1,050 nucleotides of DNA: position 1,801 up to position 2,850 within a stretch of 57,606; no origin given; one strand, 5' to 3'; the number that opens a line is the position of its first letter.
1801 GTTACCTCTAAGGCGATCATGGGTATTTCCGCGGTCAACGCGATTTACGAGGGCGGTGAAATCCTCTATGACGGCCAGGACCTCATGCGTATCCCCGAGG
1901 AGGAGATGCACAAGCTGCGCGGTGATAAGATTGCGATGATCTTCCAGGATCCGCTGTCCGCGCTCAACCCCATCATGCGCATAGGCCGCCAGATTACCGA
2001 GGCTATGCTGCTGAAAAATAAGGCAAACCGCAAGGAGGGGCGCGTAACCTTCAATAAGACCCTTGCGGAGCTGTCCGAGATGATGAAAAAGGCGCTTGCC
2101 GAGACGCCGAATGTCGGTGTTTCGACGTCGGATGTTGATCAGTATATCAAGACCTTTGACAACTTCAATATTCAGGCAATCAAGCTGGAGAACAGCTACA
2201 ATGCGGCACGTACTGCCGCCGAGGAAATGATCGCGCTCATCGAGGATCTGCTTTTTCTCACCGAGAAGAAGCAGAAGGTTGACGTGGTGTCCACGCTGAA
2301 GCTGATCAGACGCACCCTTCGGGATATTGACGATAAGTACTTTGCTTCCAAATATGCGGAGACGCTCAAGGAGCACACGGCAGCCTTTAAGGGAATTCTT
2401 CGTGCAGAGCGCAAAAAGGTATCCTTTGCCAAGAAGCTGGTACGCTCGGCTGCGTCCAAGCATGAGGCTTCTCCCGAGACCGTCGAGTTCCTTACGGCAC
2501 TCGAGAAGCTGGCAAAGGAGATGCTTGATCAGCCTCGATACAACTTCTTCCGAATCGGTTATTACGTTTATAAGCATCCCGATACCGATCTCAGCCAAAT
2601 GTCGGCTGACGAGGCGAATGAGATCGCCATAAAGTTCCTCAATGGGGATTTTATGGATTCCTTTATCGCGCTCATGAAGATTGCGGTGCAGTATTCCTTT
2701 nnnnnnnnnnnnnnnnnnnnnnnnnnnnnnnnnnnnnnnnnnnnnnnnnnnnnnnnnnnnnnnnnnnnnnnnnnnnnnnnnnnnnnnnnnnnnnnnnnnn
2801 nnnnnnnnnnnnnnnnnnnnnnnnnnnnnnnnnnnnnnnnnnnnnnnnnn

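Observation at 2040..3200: ~385-aa insertion inside the OppD ATPase, between the Q-loop region and the ABC signature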

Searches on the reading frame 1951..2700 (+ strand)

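Call 53: search_protein_families(library=ncbifam, proteins=[window:1951-2700:+], max_evalue=10)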
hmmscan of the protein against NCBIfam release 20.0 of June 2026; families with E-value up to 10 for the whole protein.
window:1951-2700:+ (250 aa): 4 families
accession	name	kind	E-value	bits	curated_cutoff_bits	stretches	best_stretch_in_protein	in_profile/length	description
NF007084.0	PRK09539.1-1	equivalog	0.0021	17.9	162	1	66-170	10-111/140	tRNA-splicing endonuclease subunit beta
NF043079.1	MMSYN1_0167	equivalog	0.03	13.1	740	1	1-32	315-346/561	oligopeptide ABC transporter ATP-binding protein OppD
NF007010.1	PRK09473.1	subfamily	0.068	11.9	575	1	1-30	95-124/318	oligopeptide ABC transporter ATP-binding protein OppD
NF007613.0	PRK10261.1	equivalog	0.11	10.9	1077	1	1-38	113-150/623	glutathione ABC transporter ATP-binding protein GsiA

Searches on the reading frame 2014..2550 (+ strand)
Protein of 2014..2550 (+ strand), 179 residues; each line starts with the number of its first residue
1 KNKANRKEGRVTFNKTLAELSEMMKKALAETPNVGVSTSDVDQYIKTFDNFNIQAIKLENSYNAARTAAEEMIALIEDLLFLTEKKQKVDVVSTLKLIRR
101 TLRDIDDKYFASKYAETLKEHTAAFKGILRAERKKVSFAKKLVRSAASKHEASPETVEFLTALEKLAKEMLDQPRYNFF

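Call 39: search_protein_families(library=pfam, proteins=[window:2014-2550:+], max_evalue=10)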
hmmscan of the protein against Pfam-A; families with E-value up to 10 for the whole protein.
window:2014-2550:+ (179 aa): 4 families
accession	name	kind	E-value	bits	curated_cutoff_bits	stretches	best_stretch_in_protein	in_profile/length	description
PF00268.27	Ribonuc_red_sm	-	0.025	14.4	33.6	1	4-65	213-277/281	Ribonucleotide reductase, small chain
PF10145.14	PhageMin_Tail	-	0.074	13.3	33.2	1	13-108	89-190/201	Phage-related minor tail protein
PF13729.12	TraF_2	-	0.084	12.5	25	1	31-108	22-77/264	F plasmid transfer operon, TraF, protein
PF11155.13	DUF2935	-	0.3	12.1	24.4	1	40-84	35-79/121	Domain of unknown function (DUF2935)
